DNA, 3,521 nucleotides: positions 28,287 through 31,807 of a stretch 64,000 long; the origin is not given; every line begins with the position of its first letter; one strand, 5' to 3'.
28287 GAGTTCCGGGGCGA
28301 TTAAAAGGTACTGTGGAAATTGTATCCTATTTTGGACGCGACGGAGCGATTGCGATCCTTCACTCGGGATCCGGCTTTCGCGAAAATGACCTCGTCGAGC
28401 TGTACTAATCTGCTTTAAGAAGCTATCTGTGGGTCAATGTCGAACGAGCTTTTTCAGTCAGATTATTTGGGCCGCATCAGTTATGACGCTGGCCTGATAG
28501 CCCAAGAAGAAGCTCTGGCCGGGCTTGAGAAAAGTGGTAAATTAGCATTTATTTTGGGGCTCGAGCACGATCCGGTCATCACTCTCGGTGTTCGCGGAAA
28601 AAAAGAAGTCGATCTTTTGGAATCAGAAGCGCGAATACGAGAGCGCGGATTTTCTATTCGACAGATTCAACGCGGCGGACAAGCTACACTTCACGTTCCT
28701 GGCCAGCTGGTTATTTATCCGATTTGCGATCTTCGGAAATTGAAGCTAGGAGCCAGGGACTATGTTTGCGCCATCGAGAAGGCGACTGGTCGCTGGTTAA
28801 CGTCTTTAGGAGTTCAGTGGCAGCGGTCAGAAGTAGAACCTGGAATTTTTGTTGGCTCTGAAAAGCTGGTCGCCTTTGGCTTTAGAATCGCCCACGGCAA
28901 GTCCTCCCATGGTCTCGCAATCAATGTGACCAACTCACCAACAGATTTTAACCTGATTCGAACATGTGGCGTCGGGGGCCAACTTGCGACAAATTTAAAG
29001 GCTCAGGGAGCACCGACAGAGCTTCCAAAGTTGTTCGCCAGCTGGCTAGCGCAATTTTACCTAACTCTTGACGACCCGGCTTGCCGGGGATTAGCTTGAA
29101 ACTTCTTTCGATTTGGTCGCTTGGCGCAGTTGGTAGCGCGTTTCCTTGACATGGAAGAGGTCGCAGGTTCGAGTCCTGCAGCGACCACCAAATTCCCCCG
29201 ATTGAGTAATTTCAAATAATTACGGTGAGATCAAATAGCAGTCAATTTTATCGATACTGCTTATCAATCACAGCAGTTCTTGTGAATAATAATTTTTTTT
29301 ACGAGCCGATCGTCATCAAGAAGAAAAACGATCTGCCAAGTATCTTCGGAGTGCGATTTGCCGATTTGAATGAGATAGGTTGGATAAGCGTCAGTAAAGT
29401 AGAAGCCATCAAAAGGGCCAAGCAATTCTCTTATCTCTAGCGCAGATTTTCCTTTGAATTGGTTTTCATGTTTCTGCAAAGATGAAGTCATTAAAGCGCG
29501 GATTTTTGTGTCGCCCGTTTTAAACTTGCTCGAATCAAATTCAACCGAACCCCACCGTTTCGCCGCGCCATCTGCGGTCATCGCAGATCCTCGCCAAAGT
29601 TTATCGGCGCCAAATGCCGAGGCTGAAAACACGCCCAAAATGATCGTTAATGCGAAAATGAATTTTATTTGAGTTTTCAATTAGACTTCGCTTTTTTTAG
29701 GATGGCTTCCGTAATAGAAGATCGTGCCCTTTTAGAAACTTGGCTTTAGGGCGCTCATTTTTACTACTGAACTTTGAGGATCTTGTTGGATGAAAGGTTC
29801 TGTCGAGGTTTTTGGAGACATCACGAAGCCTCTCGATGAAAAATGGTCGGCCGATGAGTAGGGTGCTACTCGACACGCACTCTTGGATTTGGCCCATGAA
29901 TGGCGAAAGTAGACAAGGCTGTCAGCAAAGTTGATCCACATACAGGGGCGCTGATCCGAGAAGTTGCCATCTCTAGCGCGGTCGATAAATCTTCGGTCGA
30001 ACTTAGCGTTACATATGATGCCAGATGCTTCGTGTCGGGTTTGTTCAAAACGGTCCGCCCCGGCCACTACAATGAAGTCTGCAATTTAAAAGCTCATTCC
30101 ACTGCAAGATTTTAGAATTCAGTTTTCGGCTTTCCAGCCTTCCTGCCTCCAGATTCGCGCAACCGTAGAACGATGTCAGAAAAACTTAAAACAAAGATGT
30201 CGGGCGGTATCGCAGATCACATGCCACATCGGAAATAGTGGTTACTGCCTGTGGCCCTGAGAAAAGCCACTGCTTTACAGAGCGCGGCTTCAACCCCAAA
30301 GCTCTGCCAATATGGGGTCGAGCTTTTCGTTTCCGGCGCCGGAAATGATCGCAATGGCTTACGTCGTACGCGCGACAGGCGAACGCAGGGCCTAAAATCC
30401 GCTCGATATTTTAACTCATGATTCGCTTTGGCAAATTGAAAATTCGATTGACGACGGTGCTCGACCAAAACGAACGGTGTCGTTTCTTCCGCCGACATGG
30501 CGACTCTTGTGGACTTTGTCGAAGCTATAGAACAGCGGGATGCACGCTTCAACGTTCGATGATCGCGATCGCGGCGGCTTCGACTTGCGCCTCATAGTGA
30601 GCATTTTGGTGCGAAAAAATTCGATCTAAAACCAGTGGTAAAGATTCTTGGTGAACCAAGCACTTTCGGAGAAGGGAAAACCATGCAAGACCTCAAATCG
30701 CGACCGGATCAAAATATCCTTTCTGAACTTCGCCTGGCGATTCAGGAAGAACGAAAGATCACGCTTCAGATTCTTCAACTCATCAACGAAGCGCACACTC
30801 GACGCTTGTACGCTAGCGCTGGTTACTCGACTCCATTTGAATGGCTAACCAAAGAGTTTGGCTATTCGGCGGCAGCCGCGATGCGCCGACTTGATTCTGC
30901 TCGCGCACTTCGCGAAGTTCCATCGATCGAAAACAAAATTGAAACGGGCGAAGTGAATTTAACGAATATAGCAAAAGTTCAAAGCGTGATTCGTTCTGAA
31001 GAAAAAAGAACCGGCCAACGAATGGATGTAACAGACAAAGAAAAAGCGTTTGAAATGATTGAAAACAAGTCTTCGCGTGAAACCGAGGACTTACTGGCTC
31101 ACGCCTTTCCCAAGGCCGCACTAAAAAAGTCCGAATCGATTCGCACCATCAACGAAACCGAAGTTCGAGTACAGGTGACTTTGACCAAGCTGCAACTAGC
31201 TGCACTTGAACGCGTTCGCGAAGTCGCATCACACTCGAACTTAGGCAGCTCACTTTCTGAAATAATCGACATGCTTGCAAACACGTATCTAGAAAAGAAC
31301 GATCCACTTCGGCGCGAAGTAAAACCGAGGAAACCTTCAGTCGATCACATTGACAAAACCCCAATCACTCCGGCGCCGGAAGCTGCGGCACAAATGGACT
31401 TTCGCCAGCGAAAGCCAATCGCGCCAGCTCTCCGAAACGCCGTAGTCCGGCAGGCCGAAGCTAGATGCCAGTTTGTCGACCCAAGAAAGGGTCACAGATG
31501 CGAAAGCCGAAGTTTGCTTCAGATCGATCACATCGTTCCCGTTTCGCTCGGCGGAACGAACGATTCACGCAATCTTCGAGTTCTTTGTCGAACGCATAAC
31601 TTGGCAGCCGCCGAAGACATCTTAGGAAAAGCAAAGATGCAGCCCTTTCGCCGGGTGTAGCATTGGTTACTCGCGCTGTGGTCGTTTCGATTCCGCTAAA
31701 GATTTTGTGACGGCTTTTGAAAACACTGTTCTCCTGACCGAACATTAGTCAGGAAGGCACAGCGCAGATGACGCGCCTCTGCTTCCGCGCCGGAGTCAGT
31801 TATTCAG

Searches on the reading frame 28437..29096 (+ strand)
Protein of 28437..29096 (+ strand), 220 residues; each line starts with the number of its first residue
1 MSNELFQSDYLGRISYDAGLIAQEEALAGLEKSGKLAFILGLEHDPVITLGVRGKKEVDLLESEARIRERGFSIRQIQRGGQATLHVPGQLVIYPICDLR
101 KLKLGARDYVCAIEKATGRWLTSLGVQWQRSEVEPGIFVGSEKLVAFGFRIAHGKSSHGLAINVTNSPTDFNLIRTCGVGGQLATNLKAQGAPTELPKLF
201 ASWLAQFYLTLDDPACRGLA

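Call 35: search_protein_families(library=pfam, proteins=[window:28437-29096:+], max_evalue=0.001)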
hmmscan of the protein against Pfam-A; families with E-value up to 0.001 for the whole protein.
window:28437-29096:+ (220 aa): 1 family
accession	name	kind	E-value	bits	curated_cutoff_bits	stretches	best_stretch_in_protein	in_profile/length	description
PF21948.1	LplA-B_cat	-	2e-27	96.9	27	1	22-196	8-188/200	Lipoyl protein ligase A/B catalytic domain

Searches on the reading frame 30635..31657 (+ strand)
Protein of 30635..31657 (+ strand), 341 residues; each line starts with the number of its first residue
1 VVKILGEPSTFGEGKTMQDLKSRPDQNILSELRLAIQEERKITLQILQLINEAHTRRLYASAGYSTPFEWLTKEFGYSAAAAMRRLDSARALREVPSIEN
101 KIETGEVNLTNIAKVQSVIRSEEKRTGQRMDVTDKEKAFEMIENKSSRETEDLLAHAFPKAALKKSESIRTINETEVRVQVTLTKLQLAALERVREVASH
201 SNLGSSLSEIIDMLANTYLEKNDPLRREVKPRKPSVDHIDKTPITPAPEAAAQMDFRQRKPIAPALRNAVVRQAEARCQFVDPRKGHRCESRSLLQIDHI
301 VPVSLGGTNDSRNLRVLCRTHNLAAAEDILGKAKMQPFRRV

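Call 35: search_protein_families(library=pfam, proteins=[window:30635-31657:+], max_evalue=0.001)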
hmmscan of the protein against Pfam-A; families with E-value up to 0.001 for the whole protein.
window:30635-31657:+ (341 aa): 2 families
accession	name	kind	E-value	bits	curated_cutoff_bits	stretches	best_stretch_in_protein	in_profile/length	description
PF01844.29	HNH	-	1.4e-06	28.8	21.4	1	289-320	4-39/47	HNH endonuclease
PF14279.12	HNH_5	-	1.7e-06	28.3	27.5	1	295-322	13-40/56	HNH endonuclease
